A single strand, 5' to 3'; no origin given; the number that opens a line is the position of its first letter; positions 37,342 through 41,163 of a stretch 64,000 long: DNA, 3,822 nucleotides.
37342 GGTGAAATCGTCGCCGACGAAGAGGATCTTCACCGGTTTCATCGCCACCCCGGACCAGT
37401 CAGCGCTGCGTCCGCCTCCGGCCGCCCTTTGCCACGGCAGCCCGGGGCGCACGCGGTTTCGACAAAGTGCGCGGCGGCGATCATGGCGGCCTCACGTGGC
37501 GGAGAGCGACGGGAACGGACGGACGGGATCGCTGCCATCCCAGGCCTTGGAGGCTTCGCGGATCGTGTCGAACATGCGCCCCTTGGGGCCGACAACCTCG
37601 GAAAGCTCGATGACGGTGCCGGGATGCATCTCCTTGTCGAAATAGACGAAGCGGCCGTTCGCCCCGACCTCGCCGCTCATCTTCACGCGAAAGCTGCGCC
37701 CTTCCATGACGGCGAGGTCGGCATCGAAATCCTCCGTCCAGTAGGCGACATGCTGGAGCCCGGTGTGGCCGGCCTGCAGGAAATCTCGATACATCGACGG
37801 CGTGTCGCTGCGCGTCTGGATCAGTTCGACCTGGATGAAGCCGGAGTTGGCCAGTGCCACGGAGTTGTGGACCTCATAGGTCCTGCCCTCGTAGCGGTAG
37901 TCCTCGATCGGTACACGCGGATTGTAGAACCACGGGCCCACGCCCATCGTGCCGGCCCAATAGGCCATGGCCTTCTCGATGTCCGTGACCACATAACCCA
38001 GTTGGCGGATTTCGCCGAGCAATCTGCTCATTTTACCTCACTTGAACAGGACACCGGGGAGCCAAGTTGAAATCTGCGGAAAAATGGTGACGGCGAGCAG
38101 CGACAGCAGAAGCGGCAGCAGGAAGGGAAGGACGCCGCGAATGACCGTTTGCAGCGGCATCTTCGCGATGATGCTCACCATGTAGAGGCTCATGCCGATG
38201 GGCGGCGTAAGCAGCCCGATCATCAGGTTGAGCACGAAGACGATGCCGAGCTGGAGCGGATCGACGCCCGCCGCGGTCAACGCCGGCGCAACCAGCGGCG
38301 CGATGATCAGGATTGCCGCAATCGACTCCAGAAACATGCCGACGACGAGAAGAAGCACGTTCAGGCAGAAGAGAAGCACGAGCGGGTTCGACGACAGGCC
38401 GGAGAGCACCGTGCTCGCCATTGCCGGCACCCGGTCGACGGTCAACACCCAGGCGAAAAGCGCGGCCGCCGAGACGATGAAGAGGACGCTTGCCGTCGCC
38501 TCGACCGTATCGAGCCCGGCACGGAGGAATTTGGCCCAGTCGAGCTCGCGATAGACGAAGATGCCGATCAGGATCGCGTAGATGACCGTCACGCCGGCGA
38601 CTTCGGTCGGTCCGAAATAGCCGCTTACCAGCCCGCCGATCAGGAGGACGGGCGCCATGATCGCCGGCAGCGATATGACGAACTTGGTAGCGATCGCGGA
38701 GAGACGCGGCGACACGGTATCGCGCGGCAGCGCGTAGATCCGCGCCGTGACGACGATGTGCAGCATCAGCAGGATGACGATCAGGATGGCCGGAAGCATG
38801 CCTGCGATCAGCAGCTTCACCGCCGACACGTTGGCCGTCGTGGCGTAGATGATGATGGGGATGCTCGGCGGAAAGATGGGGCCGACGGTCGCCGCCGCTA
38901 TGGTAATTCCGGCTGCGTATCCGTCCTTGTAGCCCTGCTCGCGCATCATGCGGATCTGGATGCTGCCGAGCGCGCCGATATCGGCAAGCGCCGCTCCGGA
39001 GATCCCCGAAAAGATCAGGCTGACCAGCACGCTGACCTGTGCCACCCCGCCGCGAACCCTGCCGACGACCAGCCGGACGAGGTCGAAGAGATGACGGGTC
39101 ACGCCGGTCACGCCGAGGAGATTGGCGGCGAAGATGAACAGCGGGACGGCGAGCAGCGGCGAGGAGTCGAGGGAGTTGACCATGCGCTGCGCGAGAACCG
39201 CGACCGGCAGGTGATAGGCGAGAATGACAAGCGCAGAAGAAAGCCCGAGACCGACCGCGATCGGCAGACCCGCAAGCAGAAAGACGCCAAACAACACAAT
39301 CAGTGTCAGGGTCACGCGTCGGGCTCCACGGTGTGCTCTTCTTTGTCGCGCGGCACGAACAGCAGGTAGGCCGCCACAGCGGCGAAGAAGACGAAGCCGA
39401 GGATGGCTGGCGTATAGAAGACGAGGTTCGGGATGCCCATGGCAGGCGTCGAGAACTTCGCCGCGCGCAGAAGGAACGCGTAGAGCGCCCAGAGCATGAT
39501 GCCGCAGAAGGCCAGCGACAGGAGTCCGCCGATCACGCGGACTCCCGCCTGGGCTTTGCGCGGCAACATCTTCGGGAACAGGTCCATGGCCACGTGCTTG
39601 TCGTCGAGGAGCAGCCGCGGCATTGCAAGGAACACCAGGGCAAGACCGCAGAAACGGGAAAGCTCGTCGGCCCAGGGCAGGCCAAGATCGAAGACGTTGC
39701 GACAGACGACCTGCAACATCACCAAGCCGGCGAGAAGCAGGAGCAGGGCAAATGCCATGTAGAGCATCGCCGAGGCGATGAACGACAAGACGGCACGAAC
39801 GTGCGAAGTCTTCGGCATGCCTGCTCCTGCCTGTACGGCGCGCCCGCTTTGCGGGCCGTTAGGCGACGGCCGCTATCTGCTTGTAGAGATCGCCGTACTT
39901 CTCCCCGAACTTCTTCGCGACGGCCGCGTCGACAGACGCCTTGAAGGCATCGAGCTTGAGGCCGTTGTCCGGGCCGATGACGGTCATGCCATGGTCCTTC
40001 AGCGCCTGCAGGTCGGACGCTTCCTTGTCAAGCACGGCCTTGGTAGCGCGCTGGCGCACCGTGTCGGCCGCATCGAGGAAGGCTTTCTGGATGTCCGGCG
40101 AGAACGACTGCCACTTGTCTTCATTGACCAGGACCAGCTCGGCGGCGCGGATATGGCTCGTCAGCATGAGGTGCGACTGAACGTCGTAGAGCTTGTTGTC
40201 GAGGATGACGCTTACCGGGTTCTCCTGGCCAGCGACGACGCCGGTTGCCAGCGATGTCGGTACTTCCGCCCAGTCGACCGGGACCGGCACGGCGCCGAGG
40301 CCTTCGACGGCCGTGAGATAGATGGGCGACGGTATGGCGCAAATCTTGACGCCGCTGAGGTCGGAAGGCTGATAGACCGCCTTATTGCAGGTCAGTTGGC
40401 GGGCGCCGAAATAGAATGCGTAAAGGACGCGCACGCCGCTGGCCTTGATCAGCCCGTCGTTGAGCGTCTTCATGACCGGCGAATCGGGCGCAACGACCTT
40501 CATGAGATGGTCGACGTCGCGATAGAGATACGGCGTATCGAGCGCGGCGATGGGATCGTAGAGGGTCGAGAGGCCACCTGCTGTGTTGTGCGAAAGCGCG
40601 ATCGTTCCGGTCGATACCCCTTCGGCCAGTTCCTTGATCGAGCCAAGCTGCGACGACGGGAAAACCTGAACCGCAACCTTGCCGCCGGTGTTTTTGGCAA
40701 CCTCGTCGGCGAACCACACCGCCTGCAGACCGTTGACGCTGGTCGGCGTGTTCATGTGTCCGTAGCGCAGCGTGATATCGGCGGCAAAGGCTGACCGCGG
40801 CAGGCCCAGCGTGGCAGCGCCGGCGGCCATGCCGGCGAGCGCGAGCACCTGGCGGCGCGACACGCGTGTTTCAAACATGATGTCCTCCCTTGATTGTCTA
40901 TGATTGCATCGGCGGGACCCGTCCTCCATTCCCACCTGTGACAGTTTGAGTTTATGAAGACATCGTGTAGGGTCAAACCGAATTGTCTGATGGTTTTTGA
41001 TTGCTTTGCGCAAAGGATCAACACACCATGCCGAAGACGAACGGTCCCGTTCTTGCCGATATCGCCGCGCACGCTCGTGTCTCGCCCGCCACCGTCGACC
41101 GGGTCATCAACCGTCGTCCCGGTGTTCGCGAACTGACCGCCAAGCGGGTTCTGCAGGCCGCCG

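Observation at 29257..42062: RuBisCO-like-protein locus with two kinases, split aldolase/SDR, VOC, YciI and a TRAP transporter: candidate undescribed acid-sugar pathway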

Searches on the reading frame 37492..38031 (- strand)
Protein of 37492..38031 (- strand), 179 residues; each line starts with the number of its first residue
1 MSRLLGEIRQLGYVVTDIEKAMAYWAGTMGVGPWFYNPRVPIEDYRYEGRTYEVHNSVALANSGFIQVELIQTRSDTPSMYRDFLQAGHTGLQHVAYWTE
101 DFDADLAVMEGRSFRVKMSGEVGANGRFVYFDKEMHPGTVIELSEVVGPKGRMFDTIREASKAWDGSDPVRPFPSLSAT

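Call 3: search_protein_families(library=pfam, proteins=[window:37492-38031:-])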
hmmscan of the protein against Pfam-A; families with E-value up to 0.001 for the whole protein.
window:37492-38031:- (179 aa): 1 family
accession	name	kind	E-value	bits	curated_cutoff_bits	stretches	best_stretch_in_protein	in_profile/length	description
PF13669.12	Glyoxalase_4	-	3.3e-25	88.9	27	1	10-131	2-109/109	Glyoxalase/Bleomycin resistance protein/Dioxygenase superfamily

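Call 5: search_protein_families(library=ncbifam, proteins=[window:37492-38031:-], max_evalue=0.00001)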
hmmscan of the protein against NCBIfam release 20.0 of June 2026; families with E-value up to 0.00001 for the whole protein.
window:37492-38031:- (179 aa): 1 family
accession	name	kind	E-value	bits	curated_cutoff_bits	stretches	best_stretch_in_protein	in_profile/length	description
TIGR03081.1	metmalonyl_epim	equivalog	3.9e-06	27.4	114.95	1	10-142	4-126/129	methylmalonyl-CoA epimerase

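Call 63: search_solved_structures(query=window:37492-38031:-, max_evalue=0.001)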
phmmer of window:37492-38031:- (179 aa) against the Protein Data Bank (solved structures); distinct sequences matched with E-value up to 0.001: 1.
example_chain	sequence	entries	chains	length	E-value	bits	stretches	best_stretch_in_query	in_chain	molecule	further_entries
3gm5_A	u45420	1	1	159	2.3e-12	50.5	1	9-143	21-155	Lactoylglutathione lyase and related lyases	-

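Call 74: search_dna_similar(query=window:37492-38031:-, collection=plasmids, mode=protein, max_rows=40, max_evalue=1e-30)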
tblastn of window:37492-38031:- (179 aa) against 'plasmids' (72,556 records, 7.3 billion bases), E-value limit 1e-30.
Records with a match: 31; places in all: 31; records where one place covers at least 80% of the query: 31.
Best place of each record, by identity: 60-80% 20; <60% 11.
By first word of the organism name: Azospirillum 8; Paracoccus 7; Rhodococcus 3; Paroceanicella 1; Burkholderia 1; Variovorax 1; Comamonadaceae 1; Alloyangia 1; Roseomonas 1; Pseudosulfitobacter 1; and 6 more.
By predicted mobility (MOB-suite, as given by PLSDB): non-mobilizable 26; mobilizable 4; conjugative 1.
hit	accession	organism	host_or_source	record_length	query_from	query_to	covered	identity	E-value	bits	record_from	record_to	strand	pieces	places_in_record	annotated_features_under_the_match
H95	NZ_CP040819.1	Paroceanicella profunda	Cell culture,Deep seawater from Mariana ...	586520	1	177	99%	79.7%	5e-91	296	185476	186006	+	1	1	VOC family protein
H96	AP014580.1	Burkholderia sp. RPE67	Riptortus pedestris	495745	1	177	99%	74.6%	6e-88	287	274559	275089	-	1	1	putative lactoylglutathione lyase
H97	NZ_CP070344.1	Variovorax sp. PDNC026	cell culture,Plastic debris in ...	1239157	1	177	99%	74.6%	1e-86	283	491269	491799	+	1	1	none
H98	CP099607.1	Comamonadaceae bacterium OTU4NAUVB1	Arabidopsis thaliana,pure culture,leaf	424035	1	177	99%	73.6%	3e-85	280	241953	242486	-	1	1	VOC family protein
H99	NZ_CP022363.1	Azospirillum sp. TSH58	single cell,paddy soils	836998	1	177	99%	73.4%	7e-84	276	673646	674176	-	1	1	VOC family protein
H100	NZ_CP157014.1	Paracoccus marcusii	Halophytes,cell culture,Suaeda maritima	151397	1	177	99%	72.9%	2e-85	280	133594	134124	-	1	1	VOC family protein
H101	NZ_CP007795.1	Azospirillum argentinense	Triticum aestivum L.,Root,wheat ...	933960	1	177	99%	72.9%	1e-83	275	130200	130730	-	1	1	VOC family protein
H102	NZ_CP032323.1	Azospirillum argentinense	soil sample,Agricultural field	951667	1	177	99%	72.9%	2e-83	275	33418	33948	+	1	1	VOC family protein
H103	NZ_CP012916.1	Azospirillum brasilense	Digitaria eriantha,microbe,root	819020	1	177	99%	72.9%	2e-83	275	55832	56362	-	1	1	VOC family protein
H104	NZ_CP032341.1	Azospirillum brasilense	soil sample,Agricultural field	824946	1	177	99%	72.9%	2e-83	275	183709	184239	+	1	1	VOC family protein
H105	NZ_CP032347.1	Azospirillum brasilense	soil sample,Agricultural field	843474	1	177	99%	72.9%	2e-83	275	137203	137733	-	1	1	VOC family protein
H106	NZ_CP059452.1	Azospirillum brasilense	Prokaryotes,soil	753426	1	177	99%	72.9%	3e-83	274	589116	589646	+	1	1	VOC family protein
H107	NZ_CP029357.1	Azospirillum thermophilum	cell culture,hot spring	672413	1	177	99%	72.3%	2e-81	268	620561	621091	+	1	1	VOC family protein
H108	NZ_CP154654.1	Alloyangia pacifica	-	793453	1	177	99%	71.8%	1e-82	272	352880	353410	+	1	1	VOC family protein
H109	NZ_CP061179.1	Roseomonas haemaphysalidis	tick,pure culture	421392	1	177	99%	71.8%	4e-80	265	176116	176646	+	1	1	VOC family protein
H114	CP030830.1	Neorhizobium sp. NCHU2750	Rosa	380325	1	176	98%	65.9%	4e-75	251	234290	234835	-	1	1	glyoxalase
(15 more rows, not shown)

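Call 75: get_annotated_region(hit=H95, flank=10000)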
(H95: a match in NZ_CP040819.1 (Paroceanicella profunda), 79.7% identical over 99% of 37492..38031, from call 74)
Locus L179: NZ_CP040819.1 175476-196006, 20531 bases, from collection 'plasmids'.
description: Paroceanicella profunda strain D4M1 plasmid pD4M1A, complete sequence
organism: Paroceanicella profunda (NCBI taxid 2579971)
taxonomy: Bacteria; Pseudomonadota; Alphaproteobacteria; Rhodobacterales; Paracoccaceae; Paroceanicella; Paroceanicella profunda
host: -; source: Cell culture,Deep seawater from Mariana Trench; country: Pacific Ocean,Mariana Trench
typing (MOB-suite, as given by PLSDB): non-mobilizable; replicon rep_cluster_361
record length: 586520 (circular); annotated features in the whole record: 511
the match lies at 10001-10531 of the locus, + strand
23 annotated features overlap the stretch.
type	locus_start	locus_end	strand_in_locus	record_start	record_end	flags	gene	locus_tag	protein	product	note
CDS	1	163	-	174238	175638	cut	-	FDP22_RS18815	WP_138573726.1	nucleobase:cation symporter-2 family protein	-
CDS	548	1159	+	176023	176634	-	-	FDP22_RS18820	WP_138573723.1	YitT family protein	-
CDS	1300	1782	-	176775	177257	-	-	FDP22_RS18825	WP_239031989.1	MarR family transcriptional regulator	GO:0006355 - regulation of DNA-templated transcription [Evidence IEA]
CDS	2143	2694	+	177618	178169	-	-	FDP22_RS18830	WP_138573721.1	TRAP transporter small permease subunit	-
CDS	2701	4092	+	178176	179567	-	-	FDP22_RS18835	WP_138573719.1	TRAP transporter large permease subunit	GO:0015740 - C4-dicarboxylate transport [Evidence IEA]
CDS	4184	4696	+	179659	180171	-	-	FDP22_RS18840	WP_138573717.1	hypothetical protein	-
CDS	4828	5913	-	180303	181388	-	-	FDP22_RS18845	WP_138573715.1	TRAP transporter substrate-binding protein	-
CDS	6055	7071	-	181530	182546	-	-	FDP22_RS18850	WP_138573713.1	LacI family DNA-binding transcriptional regulator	-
CDS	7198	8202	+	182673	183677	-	-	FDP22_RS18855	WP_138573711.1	TRAP transporter substrate-binding protein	-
CDS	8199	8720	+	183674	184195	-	-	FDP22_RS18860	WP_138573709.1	TRAP transporter small permease subunit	-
CDS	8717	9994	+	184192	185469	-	-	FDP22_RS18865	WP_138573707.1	TRAP transporter large permease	GO:0008643 - carbohydrate transport [Evidence IEA]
CDS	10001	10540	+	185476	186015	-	-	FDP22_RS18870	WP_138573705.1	VOC family protein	-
CDS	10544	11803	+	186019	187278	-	-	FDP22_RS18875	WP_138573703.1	RuBisCO large subunit C-terminal-like domain-containing protein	-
CDS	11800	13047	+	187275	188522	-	-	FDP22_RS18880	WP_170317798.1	four-carbon acid sugar kinase family protein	-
CDS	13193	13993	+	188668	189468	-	-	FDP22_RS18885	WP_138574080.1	DUF4198 domain-containing protein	-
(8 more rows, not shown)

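Call 76: get_annotated_region(hit=H114, flank=10000)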
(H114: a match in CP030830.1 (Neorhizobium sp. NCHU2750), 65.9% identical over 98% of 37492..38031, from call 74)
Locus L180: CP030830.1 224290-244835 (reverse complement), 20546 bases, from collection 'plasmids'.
description: Neorhizobium sp. NCHU2750 plasmid pNCHU2750c, complete sequence
organism: Neorhizobium sp. NCHU2750 (NCBI taxid 1825976)
taxonomy: Bacteria; Pseudomonadota; Alphaproteobacteria; Hyphomicrobiales; Rhizobiaceae; Neorhizobium; Neorhizobium sp. NCHU2750
host: -; source: Rosa; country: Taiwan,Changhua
typing (MOB-suite, as given by PLSDB): conjugative; relaxase MOBQ; mating-pair formation MPF_T
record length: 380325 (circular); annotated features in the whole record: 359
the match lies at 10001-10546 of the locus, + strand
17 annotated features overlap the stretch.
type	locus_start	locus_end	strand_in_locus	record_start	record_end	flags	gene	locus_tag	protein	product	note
CDS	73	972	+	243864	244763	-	-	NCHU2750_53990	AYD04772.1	DNA-binding protein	-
CDS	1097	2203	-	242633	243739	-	-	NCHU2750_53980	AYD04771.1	cell division protein Fic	-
CDS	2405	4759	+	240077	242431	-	-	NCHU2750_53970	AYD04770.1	hypothetical protein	-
CDS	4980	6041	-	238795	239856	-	lacI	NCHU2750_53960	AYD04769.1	LacI family transcriptional regulator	-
CDS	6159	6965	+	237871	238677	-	-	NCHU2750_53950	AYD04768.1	short-chain dehydrogenase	-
CDS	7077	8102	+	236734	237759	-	-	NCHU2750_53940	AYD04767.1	ABC transporter substrate-binding protein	-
CDS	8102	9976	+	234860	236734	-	-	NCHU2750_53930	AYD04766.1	ABC transporter permease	-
CDS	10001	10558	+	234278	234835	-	-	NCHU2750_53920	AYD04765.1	glyoxalase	-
CDS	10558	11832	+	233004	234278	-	rbcL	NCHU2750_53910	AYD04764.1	ribulose 1,5-bisphosphate carboxylase large subunit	-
CDS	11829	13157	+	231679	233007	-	-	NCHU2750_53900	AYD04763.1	hypothetical protein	-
CDS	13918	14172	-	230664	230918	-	-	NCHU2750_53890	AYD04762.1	prevent-host-death protein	-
CDS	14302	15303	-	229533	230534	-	-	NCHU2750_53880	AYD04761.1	cell division protein Fic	-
CDS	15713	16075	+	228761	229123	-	-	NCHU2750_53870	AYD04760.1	transposase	-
CDS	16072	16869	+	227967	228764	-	-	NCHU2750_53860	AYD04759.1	transposase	-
CDS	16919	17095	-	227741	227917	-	-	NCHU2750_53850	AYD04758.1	hypothetical protein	-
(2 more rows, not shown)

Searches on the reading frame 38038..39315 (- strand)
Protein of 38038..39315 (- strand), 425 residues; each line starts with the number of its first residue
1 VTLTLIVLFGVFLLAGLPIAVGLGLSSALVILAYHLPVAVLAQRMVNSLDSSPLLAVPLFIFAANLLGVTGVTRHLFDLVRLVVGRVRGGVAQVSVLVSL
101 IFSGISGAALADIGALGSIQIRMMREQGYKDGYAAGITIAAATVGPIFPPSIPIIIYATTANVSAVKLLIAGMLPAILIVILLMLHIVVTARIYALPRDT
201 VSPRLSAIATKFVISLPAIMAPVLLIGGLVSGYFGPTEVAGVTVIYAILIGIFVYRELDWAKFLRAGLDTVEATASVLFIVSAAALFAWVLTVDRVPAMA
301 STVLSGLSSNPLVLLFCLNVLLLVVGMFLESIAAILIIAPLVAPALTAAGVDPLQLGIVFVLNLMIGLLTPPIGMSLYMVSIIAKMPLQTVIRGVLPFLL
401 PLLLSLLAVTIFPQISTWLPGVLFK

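Call 3: search_protein_families(library=pfam, proteins=[window:38038-39315:-])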
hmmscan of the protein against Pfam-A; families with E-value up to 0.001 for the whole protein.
window:38038-39315:- (425 aa): 1 family
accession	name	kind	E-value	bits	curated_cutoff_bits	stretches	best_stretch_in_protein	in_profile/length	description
PF06808.19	DctM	-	4.1e-104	349.1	23.8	1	7-415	2-413/413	Tripartite ATP-independent periplasmic transporter, DctM component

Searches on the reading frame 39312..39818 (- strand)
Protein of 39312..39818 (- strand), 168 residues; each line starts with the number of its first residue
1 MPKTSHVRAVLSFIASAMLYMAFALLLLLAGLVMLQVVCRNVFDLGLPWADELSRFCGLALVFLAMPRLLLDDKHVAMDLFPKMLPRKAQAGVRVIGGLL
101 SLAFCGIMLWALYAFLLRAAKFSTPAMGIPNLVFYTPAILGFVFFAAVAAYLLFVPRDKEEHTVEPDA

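Call 3: search_protein_families(library=pfam, proteins=[window:39312-39818:-])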
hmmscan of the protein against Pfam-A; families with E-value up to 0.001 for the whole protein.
window:39312-39818:- (168 aa): 1 family
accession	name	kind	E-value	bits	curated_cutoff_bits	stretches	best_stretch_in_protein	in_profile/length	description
PF04290.18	DctQ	-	4.6e-26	91.7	28.3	1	30-153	2-126/132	Tripartite ATP-independent periplasmic transporters, DctQ component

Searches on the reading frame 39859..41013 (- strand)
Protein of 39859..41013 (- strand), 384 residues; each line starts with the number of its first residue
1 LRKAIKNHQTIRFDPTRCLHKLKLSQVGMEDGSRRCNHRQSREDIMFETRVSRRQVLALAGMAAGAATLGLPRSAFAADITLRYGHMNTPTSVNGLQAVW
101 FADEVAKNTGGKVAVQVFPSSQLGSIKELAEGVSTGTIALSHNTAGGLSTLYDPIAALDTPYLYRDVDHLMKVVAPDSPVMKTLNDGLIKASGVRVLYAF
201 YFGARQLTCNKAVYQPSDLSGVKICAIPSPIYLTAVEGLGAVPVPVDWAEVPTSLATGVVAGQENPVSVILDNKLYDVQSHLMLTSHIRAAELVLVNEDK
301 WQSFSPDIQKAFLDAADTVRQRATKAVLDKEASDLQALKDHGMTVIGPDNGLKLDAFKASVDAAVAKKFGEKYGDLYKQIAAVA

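Call 4: search_protein_families(library=pfam, proteins=[window:39859-41013:-])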
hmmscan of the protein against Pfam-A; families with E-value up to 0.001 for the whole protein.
window:39859-41013:- (384 aa): 1 family
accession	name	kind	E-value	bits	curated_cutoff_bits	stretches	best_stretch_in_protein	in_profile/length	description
PF03480.18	DctP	-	6.6e-61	206.6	23.4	1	85-367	2-281/286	Bacterial extracellular solute-binding protein, family 7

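Call 5: search_protein_families(library=ncbifam, proteins=[window:39859-41013:-], max_evalue=0.00001)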
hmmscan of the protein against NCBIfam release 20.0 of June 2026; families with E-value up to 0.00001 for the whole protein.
window:39859-41013:- (384 aa): 2 families
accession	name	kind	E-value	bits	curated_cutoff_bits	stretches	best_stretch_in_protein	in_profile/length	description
TIGR00787.1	dctP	subfamily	3.3e-57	193.9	175.05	1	84-341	1-256/257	DctP family TRAP transporter solute-binding subunit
NF037995.1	TRAP_S1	subfamily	6.4e-53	179.8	50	1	91-349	9-264/271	TRAP transporter substrate-binding protein DctP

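Call 31: search_solved_structures(query=window:39859-41013:-, max_evalue=1e-20)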
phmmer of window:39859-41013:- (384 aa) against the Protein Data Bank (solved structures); distinct sequences matched with E-value up to 1e-20: 60.
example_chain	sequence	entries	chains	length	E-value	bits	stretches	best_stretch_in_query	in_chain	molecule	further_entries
4p9k_A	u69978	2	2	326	3.1e-42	148.2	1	71-371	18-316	TRAP dicarboxylate transporter, DctP subunit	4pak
4pc9_A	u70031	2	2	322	4.1e-41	144.5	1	78-365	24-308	C4-dicarboxylate transport system, substrate-binding protein, putative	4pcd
4pdh_A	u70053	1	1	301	1.2e-39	139.7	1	89-371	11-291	TRAP dicarboxylate transporter, DctP subunit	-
4pdd_A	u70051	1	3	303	6e-39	137.4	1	82-371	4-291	TRAP dicarboxylate transporter, DctP subunit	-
4nq8_A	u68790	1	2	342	1.1e-38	136.5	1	53-369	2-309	Putative periplasmic substrate-binding transport protein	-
2xwk_A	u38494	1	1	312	5.4e-36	127.7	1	78-383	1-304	SIALIC ACID-BINDING PERIPLASMIC PROTEIN SIAP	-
4mmp_A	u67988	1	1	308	9e-36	126.9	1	78-362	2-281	Sialic Acid Binding Protein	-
9bhf_A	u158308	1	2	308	9.6e-36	126.8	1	78-383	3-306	DctP family TRAP transporter solute-binding subunit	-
8cp7_A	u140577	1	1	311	1e-35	126.8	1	78-383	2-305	Sialic acid-binding periplasmic protein SiaP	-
2wx9_A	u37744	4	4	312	1.2e-35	126.5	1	78-383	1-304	SIALIC ACID-BINDING PERIPLASMIC PROTEIN SIAP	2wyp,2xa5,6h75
9bh3_A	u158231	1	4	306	1.3e-35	126.4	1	80-383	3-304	DctP family TRAP transporter solute-binding subunit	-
2xxk_A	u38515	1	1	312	1.4e-35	126.3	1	78-383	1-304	SIALIC ACID-BINDING PERIPLASMIC PROTEIN SIAP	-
2cex_A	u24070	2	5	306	1.5e-35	126.2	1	78-383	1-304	PROTEIN HI0146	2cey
2wyk_A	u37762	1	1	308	1.5e-35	126.2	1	78-383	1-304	SIALIC ACID-BINDING PERIPLASMIC PROTEIN SIAP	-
2xwi_A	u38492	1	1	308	1.6e-35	126.1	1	78-383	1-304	SIALIC ACID-BINDING PERIPLASMIC PROTEIN SIAP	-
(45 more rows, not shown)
